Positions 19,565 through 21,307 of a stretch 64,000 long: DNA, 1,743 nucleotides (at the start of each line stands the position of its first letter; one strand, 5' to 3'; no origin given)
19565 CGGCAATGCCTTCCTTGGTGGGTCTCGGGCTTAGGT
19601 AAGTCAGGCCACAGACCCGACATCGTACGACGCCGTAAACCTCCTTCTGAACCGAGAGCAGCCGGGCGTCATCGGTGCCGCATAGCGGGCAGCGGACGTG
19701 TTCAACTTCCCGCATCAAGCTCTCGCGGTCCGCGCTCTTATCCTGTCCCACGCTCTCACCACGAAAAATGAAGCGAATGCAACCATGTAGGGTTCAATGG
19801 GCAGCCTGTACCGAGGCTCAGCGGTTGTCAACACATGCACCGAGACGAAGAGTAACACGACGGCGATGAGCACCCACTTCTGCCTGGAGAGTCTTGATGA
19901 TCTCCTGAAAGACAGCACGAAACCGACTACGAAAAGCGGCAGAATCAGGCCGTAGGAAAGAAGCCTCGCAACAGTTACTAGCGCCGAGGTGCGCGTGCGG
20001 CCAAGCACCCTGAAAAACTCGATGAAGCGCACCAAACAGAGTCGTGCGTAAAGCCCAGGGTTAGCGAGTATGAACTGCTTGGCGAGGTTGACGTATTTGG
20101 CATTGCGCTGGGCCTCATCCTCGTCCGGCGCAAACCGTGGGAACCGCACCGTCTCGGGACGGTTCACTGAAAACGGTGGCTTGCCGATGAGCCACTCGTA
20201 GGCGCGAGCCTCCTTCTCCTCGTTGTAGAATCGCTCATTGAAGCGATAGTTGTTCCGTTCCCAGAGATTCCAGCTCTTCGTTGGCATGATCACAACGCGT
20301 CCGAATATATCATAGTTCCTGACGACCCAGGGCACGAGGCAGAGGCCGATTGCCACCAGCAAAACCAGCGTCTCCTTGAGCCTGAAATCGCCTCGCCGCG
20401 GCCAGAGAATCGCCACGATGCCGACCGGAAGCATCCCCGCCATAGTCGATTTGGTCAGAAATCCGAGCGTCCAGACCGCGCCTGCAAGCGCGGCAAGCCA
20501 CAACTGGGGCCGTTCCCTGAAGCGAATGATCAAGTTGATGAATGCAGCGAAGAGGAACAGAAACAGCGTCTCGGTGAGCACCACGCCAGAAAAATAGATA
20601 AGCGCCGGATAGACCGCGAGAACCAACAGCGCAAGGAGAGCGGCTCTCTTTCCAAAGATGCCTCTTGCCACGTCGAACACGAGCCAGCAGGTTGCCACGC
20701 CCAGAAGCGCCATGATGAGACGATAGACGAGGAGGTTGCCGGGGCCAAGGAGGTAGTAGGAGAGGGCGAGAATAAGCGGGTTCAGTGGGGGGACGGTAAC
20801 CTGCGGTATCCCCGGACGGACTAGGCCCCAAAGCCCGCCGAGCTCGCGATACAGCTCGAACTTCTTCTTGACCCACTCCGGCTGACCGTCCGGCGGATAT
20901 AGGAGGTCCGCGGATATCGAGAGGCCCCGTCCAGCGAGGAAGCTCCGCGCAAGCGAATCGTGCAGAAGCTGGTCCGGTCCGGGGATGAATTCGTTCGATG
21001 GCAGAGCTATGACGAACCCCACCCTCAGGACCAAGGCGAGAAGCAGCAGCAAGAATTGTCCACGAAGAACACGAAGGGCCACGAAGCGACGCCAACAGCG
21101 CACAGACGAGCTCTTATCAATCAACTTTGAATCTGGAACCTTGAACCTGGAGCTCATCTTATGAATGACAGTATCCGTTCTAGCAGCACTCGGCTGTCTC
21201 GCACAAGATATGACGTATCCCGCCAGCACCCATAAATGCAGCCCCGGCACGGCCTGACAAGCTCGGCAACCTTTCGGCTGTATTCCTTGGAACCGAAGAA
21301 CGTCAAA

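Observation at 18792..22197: Translationally coupled operon: radical SAM/SPASM, GT-C membrane glycosyltransferase and Zn-ribbon SAM methyltransferase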

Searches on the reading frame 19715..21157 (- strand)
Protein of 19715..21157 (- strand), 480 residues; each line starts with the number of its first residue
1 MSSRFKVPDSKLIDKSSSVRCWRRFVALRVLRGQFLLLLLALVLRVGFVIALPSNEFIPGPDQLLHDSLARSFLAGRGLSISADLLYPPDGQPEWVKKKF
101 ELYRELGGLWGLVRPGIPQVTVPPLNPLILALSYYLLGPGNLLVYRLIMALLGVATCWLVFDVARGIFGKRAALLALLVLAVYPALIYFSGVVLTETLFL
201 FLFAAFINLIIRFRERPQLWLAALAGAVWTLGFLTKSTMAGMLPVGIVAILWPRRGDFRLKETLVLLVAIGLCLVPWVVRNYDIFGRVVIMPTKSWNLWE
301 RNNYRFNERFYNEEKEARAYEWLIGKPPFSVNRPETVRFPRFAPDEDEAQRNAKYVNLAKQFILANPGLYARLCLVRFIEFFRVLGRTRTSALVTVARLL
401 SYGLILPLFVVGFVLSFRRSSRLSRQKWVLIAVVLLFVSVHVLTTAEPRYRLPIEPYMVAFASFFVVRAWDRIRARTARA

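Call 4: search_protein_families(library=pfam, proteins=[window:19715-21157:-], max_evalue=0.01)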
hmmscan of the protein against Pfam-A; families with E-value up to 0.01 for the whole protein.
window:19715-21157:- (480 aa): 1 family
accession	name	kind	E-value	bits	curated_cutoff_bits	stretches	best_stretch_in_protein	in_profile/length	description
PF13231.12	PMT_2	-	1.7e-17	64.5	26.1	1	122-278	2-158/160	Dolichyl-phosphate-mannose-protein mannosyltransferase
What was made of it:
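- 19715..21157 (-): GT-C fold membrane glycosyltransferase, PMT_2 / GT39-GT83-like, 480 aa from the ATG (462 aa from the GTG at 21103 used by NCBI, HUT03977.1). About 11-12 TM helices. Pfam PMT_2 64.5 bits (call 4).
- On GT-C fold glycosyltransferase, PMT_2 (GT39/GT83-like, ArnT/PMT type): PF13231 scores 64.5 bits against a 26.1 cut-off (call 4).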

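Call 5: search_protein_families(library=ncbifam, proteins=[window:19715-21157:-], max_evalue=0.01)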
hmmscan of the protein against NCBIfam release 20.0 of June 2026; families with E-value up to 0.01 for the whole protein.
window:19715-21157:- (480 aa): 3 families
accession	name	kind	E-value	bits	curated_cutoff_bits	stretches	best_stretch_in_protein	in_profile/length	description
TIGR03663.1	TIGR03663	subfamily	5.9e-09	35.5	126.25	1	127-241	56-168/435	flippase activity-associated protein Agl23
NF047510.1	LIC_10190_fam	subfamily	3e-05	23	100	1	149-288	174-309/424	LIC_10190 family membrane protein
NF047440.1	LA3751_2_3_fam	subfamily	0.00014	20.8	200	1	123-310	82-267/460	LA_3751/LA_3752 family putative glycosyltransferase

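Call 30: search_solved_structures(query=window:19715-21157:-, max_evalue=1)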
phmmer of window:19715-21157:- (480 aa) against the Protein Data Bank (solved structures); distinct sequences matched with E-value up to 1: 1.
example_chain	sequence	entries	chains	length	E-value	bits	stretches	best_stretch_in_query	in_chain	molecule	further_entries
6lfz_A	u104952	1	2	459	0.9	11.5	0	241-318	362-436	SbCGTb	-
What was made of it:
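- On ArnT (undecaprenyl-phosphate-L-Ara4N:lipid A transferase) proper: There is no PDB sequence hit at E below 0.9 (call 30).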

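Call 32: find_homologous_proteins(query=window:19715-21157:-, max_evalue=0.00001)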
Query window:19715-21157:- (480 aa): 48 proteins with E <= 0.00001 among 8000 candidates.
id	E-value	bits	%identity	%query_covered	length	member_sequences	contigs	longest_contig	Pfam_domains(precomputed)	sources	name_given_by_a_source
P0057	0.0e+0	1017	100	96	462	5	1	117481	PF13231.13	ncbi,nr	ncbi:MAG TPA: glycosyltransferase family 39 protein [bacterium]|nr:glycosyltransferase family 39 pro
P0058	5.1e-273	924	86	99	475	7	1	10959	PF13231.13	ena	-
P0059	9.2e-233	792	77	89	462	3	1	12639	PF09913.16,PF13231.13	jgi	-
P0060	1.7e-229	781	77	90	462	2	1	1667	PF09913.16,PF03901.24,PF13231.13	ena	-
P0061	5.9e-227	772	77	89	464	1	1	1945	PF09913.16,PF13231.13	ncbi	-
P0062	4.0e-225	766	75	90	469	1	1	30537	PF13231.13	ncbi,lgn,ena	-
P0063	3.7e-201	687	86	75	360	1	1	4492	PF13231.13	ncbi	ncbi:MAG: hypothetical protein DRH70_07130, partial [Candidatus Coatesbacteria bacterium]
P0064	7.4e-190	650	64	89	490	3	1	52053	PF13231.13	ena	-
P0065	1.3e-187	643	60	94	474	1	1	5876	PF13231.13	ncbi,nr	ncbi:MAG: glycosyltransferase family 39 protein [Candidatus Coatesbacteria bacterium]|nr:glycosyltra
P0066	1.1e-186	639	63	89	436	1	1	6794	PF13231.13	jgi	-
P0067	9.4e-184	630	62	92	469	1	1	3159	PF03901.24,PF13231.13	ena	-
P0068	6.4e-183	627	60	93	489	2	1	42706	PF02366.25,PF13231.13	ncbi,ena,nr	ncbi:glycosyltransferase family 39 protein [bacterium]|nr:glycosyltransferase family 39 protein [bac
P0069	6.9e-174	597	59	87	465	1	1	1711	PF03901.24,PF13231.13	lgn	-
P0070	5.0e-167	575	56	92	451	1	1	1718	PF13231.13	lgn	-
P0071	1.1e-22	99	28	88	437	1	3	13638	-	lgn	-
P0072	2.7e-21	94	29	93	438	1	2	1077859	-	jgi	jgi:hypothetical protein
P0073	5.9e-17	80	27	91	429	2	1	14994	PF13231.13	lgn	-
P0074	8.7e-17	79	35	43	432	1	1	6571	PF13231.13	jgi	jgi:hypothetical protein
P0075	1.7e-15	75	29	72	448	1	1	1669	PF13231.13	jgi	jgi:4-amino-4-deoxy-L-arabinose transferase-like glycosyltransferase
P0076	4.5e-15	74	27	67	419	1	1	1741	PF02366.25,PF13231.13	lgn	-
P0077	1.7e-14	72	28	72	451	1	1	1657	PF13231.13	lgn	-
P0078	2.8e-13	68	26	92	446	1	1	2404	PF13231.13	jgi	jgi:4-amino-4-deoxy-L-arabinose transferase-like glycosyltransferase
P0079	1.7e-12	65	28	71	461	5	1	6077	PF13231.13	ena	-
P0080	2.0e-12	65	30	38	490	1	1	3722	PF13231.13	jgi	jgi:hypothetical protein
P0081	8.6e-12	63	27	92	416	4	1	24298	PF13231.13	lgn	-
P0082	1.4e-11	62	25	69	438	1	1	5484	PF03901.24,PF13231.13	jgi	jgi:4-amino-4-deoxy-L-arabinose transferase-like glycosyltransferase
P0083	4.8e-11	60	24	90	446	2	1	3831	PF02366.25,PF13231.13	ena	-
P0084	1.4e-10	59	25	70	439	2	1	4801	PF13231.13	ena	-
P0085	6.4e-10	57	27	75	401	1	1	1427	PF13231.13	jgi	jgi:4-amino-4-deoxy-L-arabinose transferase-like glycosyltransferase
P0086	1.8e-9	55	27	84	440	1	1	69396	PF13231.13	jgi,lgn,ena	-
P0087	4.4e-9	54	24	77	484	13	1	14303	PF13231.13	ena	-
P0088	5.5e-9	54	27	64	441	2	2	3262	PF09913.16,PF13231.13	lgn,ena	-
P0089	6.4e-9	53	29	50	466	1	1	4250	PF02516.21,PF13231.13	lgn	-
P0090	1.0e-8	53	28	76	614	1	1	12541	PF00515.35,PF13424.13,PF13181.13,PF07719.24,PF13231.13,PF13374.13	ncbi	-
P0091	1.1e-8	52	49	9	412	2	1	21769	PF13231.13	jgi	jgi:4-amino-4-deoxy-L-arabinose transferase-like glycosyltransferase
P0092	1.3e-8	52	29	21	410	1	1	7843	PF13231.13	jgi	jgi:4-amino-4-deoxy-L-arabinose transferase-like glycosyltransferase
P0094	8.0e-8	50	31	52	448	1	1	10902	PF02366.25,PF13231.13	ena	-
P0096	1.2e-7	49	32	22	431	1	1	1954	PF13231.13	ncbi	-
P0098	2.7e-7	48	25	53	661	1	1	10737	PF13431.13,PF23914.2,PF13414.13,PF13428.13,PF13374.13,PF14559.13,PF00515.35,PF13424.13,PF13432.13,PF13181.13,PF07719.24,PF13231.13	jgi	jgi:4-amino-4-deoxy-L-arabinose transferase-like glycosyltransferase/thioredoxin-like negative regul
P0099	2.7e-7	48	28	56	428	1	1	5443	PF13231.13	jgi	jgi:hypothetical protein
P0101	1.5e-6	46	33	17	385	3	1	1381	PF13231.13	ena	-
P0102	3.1e-6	44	27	70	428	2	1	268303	PF13231.13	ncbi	-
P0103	3.4e-6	44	31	19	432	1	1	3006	PF13231.13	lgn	-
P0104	9.5e-6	43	28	74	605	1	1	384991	PF14559.13,PF13231.13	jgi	jgi:4-amino-4-deoxy-L-arabinose transferase-like glycosyltransferase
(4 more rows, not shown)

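Call 33: find_encoding_contigs(protein=P0057, flank=10000, max_places=1)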
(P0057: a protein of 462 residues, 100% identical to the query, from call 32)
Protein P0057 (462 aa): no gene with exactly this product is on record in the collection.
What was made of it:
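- Tried and rejected: The look-up for the 100% identical NCBI GT-C (P0057) returned no record (call 33).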

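Call 34: find_encoding_contigs(protein=P0064, flank=7000, max_places=1)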
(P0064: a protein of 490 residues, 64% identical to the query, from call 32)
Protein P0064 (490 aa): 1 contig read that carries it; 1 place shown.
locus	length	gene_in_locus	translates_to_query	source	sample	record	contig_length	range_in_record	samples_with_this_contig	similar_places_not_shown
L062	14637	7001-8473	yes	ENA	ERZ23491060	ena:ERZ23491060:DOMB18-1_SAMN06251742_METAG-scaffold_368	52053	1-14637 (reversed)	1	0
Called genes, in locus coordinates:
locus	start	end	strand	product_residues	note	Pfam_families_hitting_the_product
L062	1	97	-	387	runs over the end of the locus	PF00155:Aminotran_1_2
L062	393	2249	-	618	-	-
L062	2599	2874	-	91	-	PF04977:DivIC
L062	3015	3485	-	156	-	PF04307:YdjM (faint)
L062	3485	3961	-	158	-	-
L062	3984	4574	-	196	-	PF04893:Yip1 (weak)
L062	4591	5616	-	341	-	PF25145:NfeD1b_N, PF01343:Peptidase_S49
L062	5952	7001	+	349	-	PF04055:Radical_SAM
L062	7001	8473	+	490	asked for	PF13231:PMT_2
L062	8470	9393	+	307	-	PF13489:Methyltransf_23, PF07021:MetW (weak), PF13847:Methyltransf_31 (weak), PF08241:Methyltransf_11, PF08242:Methyltransf_12, PF13649:Methyltransf_25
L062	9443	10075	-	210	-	-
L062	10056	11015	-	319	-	PF04055:Radical_SAM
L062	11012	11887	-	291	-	PF00809:Pterin_bind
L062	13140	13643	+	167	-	PF02381:MraZ (weak)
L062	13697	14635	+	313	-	?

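Call 35: find_encoding_contigs(protein=P0072, flank=7000, max_places=1)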
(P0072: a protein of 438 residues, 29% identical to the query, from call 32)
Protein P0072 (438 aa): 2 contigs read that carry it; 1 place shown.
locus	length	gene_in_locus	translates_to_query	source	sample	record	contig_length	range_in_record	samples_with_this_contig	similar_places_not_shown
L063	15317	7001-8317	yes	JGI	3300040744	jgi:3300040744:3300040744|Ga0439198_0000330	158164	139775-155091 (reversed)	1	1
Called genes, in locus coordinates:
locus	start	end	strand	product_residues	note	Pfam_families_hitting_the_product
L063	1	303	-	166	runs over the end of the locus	PF18348:SH3_16 (faint), PF08239:SH3_3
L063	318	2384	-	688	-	PF05226:CHASE2, PF00211:Guanylate_cyc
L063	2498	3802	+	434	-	PF00009:GTP_EFTU, PF01926:MMR_HSR1, PF02421:FeoB_N, PF04548:AIG1 (weak), PF00009:GTP_EFTU, PF02421:FeoB_N, PF01926:MMR_HSR1, PF14714:KH_dom-like, +5 more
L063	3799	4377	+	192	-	PF02660:G3P_acyltransf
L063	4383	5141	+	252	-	PF01061:ABC2_membrane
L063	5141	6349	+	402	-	PF00005:ABC_tran, PF14524:Wzt_C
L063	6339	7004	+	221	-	PF01135:PCMT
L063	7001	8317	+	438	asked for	-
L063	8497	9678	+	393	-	PF02310:B12-binding (weak), PF04055:Radical_SAM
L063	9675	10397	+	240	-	PF04794:YdjC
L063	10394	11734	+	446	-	PF13231:PMT_2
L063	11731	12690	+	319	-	PF01075:Glyco_transf_9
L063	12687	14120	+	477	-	PF02310:B12-binding, PF04055:Radical_SAM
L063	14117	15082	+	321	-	PF00535:Glycos_transf_2, PF13641:Glyco_tranf_2_3, PF10111:Glyco_tranf_2_2 (faint), PF13632:Glyco_trans_2_3 (weak)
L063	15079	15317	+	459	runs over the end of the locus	PF13727:CoA_binding_3, PF02397:Bac_transf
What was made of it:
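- Tried and rejected: Hopanoid HpnH/I/J/K analogy (rSAM plus GT2 plus B12-like rSAM plus YdjC, seen in L063; call 35).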

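Call 62: predict_structure(alignment_id=A5)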
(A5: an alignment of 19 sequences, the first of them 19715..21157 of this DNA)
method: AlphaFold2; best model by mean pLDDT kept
length: 480 residues; sequences in the alignment: 19
mean_pLDDT: 84.4   pTM: 0.86
mean pLDDT of the five models: 84.4, 84.1, 82.0, 78.0, 76.2
residues with pLDDT >= 90: 212; 70-90: 207; 50-70: 38; < 50: 23
segments of 3 or more residues with pLDDT < 50: 1-18
pLDDT, mean of each block of 10 residues (from residue 1): 36 46 63 91 95 74 84 88 82 78 85 84 90 93 94 98 94 97 90 89 98 94 98 92 94 88 98 93 86 76 80 70 80 88 87 90 93 88 59 73 87 81 73 90 74 91 95 89
secondary structure, 60 per line:
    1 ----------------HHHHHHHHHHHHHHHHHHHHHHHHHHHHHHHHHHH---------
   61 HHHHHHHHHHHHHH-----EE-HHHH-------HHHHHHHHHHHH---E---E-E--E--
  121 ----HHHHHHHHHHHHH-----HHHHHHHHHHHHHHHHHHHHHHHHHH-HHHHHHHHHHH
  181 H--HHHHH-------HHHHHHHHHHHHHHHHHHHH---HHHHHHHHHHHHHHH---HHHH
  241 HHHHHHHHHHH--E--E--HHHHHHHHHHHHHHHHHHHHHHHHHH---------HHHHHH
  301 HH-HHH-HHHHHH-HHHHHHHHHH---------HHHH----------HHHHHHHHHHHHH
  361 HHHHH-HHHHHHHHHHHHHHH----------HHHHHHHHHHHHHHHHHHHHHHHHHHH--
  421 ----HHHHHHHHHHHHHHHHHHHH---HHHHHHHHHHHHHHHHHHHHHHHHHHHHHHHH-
elements in order: H17-51 H61-74 H83-86 H94-105 H125-137 H143-168 H170-181 H184-188 H196-215 H219-233 H237-251 H260-285 H295-302 H308-313 H315-324 H334-337 H348-365 H367-381 H392-418 H425-444 H448-479

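Call 66: fold_search(model_id=the predicted structure, library=pdb)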
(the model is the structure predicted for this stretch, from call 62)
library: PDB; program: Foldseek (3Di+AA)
matches with E <= 10: 457; with E <= 0.001: 20
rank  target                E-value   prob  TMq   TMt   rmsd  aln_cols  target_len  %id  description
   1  5f15                  4.3e-06  1.00  0.38  0.34  16.4       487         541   17  Crystal Structure of ArnT from Cupriavidus metallidurans bound to Undecaprenyl phosphate (released 2016-02-17)
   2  9n9j_I                7.8e-06  1.00  0.48  0.35  14.1       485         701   14  Structure of a GRP94 folding intermediate engaged with a CCDC134- and FKBP11-bound secretory translocon (released 2025-11-19)
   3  3wak                  1.6e-05  1.00  0.51  0.31  14.1       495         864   13  Crystal structure of the Archaeoglobus fulgidus oligosaccharyltransferase (O29867_ARCFU) in the apo form (released 2013-10-30)
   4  5ezm                  1.7e-05  1.00  0.36  0.32  16.8       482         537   16  Crystal Structure of ArnT from Cupriavidus metallidurans in the apo state (released 2016-02-17)
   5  8b6l_I                1.9e-05  1.00  0.48  0.35  14.4       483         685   14  Subtomogram average of the human Sec61-TRAP-OSTA-translocon (released 2022-12-07)
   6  8agc_A                2.5e-05  1.00  0.45  0.33  16.3       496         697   14  Structure of yeast oligosaccharylransferase complex with lipid-linked oligosaccharide and non-acceptor peptide bound (released 2022-12-07)
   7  7e9s_A                2.6e-05  1.00  0.52  0.31  14.4       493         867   14  Archaeal oligosaccharyltransferase AglB from Archaeoglobus fulgidus in complex with an inhibitory peptide and a dolich (released 2021-09-08)
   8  7oci_F                3.6e-05  1.00  0.47  0.36  12.8       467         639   15  Cryo-EM structure of yeast Ost6p containing oligosaccharyltransferase complex (released 2022-02-16)
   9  8agb_A                4.0e-05  1.00  0.48  0.37  12.8       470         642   14  Structure of yeast oligosaccharylransferase complex with lipid-linked oligosaccharide bound (released 2022-12-07)
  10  8age_A                5.8e-05  1.00  0.49  0.38  11.3       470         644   14  Structure of yeast oligosaccharylransferase complex with acceptor peptide bound (released 2022-12-07)
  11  6s7t_A                6.8e-05  1.00  0.50  0.36  14.5       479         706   12  Cryo-EM structure of human oligosaccharyltransferase complex OST-B (released 2019-12-18)
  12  3waj                  1.1e-04  1.00  0.51  0.33  13.0       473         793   14  Crystal structure of the Archaeoglobus fulgidus oligosaccharyltransferase (O29867_ARCFU) complex with Zn and sulfate (released 2013-10-30)
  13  6ftg_5                1.1e-04  1.00  0.50  0.39  14.3       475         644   15  Subtomogram average of OST-containing ribosome-translocon complexes from canine rough microsomal membranes (released 2018-03-21)
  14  8pn9_A                1.3e-04  1.00  0.49  0.37  14.3       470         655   14  Structure of human oligosaccharyltransferase OST-A complex bound to NGI-1 (released 2024-05-08)
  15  6ezn_F                1.5e-04  1.00  0.44  0.34  15.0       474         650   13  Cryo-EM structure of the yeast oligosaccharyltransferase (OST) complex (released 2018-01-17)
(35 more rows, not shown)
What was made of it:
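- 19715..21157 (-): Model pLDDT 84, with best solved matches all GT-C enzymes: ArnT 5f15/5ezm, STT3/AglB, ALG9, Pmt4 and AftB (calls 62, 66).
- On GT-C fold glycosyltransferase, PMT_2 (GT39/GT83-like, ArnT/PMT type): All significant PDB fold matches are GT-C enzymes, with ArnT first (call 66).
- Closest known: Arn pathway. Same: ArnT is the top fold match of the window's GT-C (call 66).
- Closest known: Decaprenyl-phosphate arabinose route. Same: AftB and Emb are among the fold matches of the GT-C (call 66).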
